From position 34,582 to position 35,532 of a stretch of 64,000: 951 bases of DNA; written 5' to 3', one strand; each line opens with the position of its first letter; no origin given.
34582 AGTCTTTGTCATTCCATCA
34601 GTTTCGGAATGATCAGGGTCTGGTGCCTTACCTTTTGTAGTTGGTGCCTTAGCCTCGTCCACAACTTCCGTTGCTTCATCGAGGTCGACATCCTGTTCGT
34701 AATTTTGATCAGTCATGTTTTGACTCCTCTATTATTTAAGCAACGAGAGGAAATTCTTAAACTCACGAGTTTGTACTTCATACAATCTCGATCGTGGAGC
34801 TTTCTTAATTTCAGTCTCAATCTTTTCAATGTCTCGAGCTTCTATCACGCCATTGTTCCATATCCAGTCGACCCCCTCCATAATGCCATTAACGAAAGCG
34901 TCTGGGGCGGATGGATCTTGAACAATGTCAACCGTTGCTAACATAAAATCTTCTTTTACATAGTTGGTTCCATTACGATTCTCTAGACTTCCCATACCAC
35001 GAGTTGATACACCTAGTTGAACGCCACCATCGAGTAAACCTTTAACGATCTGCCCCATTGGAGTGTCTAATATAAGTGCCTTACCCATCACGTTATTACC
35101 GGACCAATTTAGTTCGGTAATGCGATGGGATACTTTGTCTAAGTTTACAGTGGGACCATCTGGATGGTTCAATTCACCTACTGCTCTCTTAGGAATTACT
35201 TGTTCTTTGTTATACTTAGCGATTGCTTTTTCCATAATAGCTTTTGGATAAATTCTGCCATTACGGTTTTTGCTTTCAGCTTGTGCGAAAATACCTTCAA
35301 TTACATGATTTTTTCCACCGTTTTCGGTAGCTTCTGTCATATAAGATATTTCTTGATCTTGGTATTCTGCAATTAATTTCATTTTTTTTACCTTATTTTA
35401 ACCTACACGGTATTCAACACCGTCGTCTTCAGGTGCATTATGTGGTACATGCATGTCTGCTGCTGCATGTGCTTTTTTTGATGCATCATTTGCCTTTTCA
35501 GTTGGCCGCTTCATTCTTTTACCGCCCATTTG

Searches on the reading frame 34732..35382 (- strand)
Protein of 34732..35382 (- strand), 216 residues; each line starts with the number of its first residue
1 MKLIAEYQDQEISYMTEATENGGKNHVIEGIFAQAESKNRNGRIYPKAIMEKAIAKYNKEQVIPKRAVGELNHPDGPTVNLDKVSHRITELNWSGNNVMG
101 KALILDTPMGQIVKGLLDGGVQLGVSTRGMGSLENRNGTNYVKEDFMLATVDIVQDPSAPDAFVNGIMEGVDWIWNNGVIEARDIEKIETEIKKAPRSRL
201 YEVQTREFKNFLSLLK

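Call 7: search_protein_families(library=phrogs, proteins=[window:34732-35382:-], max_evalue=0.001)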
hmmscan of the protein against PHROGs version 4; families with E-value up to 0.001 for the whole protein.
window:34732-35382:- (216 aa): 3 families
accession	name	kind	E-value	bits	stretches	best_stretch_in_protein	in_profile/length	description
phrog_207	-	head and packaging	1.1e-79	269.9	1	1-211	13-216/519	head maturation protease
phrog_22848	-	unknown function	3.1e-06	26.6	1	34-167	161-304/991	-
phrog_31489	-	head and packaging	0.00057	20.8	0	23-57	27-61/91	head maturation protease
